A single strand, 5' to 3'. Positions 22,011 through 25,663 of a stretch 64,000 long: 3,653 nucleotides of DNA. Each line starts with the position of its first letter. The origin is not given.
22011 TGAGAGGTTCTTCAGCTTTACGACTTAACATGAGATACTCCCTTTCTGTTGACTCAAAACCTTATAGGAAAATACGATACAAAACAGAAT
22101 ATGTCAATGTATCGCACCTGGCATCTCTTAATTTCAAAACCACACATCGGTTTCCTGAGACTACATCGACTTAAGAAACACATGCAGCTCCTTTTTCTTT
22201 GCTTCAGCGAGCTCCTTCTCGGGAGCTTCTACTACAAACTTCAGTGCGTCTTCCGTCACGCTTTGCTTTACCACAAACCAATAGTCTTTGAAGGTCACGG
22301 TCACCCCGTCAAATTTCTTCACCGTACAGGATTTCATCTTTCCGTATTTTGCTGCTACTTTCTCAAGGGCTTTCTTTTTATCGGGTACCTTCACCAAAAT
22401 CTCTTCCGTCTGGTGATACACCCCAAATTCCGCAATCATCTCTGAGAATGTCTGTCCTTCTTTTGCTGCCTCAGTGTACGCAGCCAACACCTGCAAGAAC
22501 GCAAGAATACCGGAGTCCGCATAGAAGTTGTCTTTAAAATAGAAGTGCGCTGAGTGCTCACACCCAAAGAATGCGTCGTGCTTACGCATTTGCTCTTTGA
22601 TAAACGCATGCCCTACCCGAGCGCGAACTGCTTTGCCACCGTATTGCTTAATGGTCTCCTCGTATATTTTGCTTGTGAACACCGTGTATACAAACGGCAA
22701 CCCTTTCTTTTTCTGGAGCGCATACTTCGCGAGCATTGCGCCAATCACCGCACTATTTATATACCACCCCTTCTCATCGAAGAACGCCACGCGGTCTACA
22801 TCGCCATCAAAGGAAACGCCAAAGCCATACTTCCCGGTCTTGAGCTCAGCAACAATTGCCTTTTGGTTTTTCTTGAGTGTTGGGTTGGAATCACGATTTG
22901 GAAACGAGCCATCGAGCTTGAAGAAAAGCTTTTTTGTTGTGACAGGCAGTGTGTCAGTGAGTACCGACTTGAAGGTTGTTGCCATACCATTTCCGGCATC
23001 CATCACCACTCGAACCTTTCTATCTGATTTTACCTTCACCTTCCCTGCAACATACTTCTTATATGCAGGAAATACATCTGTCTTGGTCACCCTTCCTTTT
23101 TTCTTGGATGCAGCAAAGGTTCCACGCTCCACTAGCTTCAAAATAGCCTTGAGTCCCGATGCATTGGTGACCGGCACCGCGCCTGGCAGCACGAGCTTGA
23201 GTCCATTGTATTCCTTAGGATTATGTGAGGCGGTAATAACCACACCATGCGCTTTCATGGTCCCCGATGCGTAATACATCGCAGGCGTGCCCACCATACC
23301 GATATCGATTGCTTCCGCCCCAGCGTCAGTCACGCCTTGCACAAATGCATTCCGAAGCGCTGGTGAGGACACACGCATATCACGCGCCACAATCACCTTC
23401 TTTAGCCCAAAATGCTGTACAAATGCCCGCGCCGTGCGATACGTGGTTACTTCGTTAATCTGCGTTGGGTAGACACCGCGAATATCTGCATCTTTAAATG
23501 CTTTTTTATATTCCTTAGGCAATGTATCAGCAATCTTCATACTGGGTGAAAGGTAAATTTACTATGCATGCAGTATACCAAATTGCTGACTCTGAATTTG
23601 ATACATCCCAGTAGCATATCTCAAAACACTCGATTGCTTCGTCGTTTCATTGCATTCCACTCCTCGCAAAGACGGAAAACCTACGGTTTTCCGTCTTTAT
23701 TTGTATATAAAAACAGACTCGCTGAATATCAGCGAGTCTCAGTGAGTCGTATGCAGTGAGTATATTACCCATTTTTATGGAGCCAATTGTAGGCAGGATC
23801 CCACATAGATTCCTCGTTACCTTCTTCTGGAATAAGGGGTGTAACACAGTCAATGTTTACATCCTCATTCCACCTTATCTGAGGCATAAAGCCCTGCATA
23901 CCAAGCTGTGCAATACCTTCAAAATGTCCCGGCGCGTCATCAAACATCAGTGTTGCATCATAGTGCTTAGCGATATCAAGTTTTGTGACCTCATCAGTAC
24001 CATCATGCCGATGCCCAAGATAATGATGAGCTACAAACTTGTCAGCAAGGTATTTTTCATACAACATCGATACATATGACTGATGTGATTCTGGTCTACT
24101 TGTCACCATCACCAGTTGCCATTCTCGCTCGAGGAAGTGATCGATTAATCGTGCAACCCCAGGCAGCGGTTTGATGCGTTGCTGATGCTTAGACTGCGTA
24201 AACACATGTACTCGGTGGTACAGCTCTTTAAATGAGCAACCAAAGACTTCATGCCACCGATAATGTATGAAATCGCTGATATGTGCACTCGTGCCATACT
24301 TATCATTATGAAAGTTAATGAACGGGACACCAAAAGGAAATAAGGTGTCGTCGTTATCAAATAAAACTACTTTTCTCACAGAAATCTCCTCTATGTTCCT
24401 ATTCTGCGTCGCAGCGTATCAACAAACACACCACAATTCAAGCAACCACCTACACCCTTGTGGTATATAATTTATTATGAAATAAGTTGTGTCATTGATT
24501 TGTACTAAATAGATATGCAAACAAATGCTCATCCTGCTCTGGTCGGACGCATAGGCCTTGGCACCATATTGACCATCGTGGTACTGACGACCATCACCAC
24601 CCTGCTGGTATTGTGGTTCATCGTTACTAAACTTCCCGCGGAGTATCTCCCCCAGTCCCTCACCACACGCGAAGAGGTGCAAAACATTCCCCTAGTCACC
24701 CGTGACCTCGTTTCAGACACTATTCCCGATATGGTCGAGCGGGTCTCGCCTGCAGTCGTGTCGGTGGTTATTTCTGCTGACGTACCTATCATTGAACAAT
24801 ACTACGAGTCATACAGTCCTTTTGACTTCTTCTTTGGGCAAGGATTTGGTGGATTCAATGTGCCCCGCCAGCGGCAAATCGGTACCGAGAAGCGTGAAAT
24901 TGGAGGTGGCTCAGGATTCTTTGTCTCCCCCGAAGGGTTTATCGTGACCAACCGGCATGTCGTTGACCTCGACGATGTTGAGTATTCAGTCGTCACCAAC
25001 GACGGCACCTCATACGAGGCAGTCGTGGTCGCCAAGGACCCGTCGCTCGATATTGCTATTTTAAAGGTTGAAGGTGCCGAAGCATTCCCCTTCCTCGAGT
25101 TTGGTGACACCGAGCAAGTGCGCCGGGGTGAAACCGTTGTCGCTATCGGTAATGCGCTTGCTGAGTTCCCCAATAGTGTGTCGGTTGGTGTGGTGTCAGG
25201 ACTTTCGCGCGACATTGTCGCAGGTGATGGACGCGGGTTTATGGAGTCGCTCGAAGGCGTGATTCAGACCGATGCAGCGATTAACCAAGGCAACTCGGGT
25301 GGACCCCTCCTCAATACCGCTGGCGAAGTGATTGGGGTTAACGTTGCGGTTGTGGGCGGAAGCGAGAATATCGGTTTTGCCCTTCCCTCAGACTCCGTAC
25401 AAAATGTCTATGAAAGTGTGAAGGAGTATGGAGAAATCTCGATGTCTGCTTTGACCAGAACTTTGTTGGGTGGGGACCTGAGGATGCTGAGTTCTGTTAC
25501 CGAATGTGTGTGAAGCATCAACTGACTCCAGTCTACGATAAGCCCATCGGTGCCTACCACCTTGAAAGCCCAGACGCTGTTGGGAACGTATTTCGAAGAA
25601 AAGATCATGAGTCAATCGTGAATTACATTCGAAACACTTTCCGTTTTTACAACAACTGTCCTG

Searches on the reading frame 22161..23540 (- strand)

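Call 55: search_protein_families(library=pfam, proteins=[window:22161-23540:-], max_evalue=0.00001)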
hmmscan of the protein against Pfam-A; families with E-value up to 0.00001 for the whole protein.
window:22161-23540:- (459 aa): 3 families
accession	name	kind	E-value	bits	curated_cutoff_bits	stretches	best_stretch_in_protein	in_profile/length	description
PF02878.22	PGM_PMM_I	-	5.8e-31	107.5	22.5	1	13-142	2-136/138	Phosphoglucomutase/phosphomannomutase, alpha/beta/alpha domain I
PF02880.22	PGM_PMM_III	-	3e-25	89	20.7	1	266-371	5-110/115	Phosphoglucomutase/phosphomannomutase, alpha/beta/alpha domain III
PF02879.22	PGM_PMM_II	-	6.5e-16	59.2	29.3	1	160-258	3-103/103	Phosphoglucomutase/phosphomannomutase, alpha/beta/alpha domain II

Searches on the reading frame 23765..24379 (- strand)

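Call 55: search_protein_families(library=pfam, proteins=[window:23765-24379:-], max_evalue=0.00001)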
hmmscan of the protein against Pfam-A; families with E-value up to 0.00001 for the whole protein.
window:23765-24379:- (204 aa): 0 families

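Call 84: search_protein_families(library=ncbifam, proteins=[window:23765-24379:-], max_evalue=0.1)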
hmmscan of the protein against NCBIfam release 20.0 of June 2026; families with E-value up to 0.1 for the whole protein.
window:23765-24379:- (204 aa): 1 family
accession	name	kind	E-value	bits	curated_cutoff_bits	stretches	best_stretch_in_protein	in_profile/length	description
TIGR01509.1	HAD-SF-IA-v3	subfamily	0.00053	20.2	29.4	0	140-163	128-151/154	HAD-IA family hydrolase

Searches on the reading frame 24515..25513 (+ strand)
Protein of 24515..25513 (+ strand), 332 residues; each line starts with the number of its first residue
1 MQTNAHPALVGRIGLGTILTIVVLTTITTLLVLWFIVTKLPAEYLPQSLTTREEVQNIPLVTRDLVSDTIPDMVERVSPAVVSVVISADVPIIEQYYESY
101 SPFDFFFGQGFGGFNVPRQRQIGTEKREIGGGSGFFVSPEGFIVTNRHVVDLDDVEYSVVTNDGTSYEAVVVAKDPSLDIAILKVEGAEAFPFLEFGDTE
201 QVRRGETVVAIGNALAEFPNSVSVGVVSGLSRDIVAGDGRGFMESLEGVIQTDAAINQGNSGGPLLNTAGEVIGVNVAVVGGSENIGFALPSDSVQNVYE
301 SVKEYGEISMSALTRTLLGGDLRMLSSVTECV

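Call 55: search_protein_families(library=pfam, proteins=[window:24515-25513:+], max_evalue=0.00001)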
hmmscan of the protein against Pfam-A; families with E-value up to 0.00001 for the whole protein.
window:24515-25513:+ (332 aa): 3 families
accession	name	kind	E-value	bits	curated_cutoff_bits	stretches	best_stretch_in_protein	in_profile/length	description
PF13365.12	Trypsin_2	-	1.5e-34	120.2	27.6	1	132-275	1-144/144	Trypsin-like peptidase domain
PF00089.32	Trypsin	-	1.6e-16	61.3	20.6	1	133-297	28-218/220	Trypsin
PF10459.15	Peptidase_S46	-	3.5e-06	26.4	22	0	130-150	47-67/698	Peptidase S46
